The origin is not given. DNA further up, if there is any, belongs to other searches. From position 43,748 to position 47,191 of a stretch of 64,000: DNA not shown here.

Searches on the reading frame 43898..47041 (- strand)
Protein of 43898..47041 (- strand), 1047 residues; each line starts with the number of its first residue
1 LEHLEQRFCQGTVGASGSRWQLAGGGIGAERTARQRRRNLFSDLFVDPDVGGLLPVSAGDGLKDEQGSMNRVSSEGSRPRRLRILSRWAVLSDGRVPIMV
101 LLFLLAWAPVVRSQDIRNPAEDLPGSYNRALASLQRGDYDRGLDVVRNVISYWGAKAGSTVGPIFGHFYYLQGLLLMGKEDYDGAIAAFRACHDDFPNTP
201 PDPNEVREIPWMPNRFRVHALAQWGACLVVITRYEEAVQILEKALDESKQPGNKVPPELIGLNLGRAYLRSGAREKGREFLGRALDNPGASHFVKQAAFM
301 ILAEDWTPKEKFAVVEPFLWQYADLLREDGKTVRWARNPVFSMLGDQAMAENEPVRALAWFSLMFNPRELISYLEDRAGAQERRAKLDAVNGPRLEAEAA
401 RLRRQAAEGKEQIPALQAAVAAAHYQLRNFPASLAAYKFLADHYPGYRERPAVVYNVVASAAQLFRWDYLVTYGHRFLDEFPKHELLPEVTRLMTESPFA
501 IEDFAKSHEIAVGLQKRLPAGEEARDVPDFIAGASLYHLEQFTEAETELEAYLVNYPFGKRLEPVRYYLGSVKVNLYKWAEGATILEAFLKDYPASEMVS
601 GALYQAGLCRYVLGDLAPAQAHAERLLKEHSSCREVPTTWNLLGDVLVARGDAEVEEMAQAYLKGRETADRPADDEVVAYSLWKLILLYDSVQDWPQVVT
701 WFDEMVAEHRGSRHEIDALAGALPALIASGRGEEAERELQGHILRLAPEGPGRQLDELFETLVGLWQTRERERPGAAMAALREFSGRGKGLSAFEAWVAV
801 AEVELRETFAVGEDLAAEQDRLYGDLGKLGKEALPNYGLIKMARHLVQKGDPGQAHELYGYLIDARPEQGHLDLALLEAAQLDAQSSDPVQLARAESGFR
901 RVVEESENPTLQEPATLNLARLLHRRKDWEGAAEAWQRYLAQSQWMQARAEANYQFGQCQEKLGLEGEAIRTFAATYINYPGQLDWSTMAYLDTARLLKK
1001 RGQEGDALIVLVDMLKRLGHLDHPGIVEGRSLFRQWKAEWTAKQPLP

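Call 21: search_protein_families(library=pfam, proteins=[window:43898-47041:-], max_evalue=0.00001)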
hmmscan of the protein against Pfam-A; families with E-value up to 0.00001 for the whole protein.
window:43898-47041:- (1047 aa): 6 families
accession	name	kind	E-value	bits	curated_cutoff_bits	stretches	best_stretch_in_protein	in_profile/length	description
PF13174.12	TPR_6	-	4.7e-15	55.5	26.3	0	602-630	2-30/33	Tetratricopeptide repeat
PF07719.23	TPR_2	-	3.7e-13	48.9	27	0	168-198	3-33/34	Tetratricopeptide repeat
PF13432.12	TPR_16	-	5.5e-12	46.3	32.7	0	127-191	1-56/65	Tetratricopeptide repeat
PF13525.12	YfiO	-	8.2e-07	29.4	25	0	535-609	14-88/203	Outer membrane lipoprotein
PF14559.12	TPR_19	-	1.2e-06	29.2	25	0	233-285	6-52/68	Tetratricopeptide repeat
PF13428.12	TPR_14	-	1.8e-06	28.5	23.5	0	915-943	3-31/44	Tetratricopeptide repeat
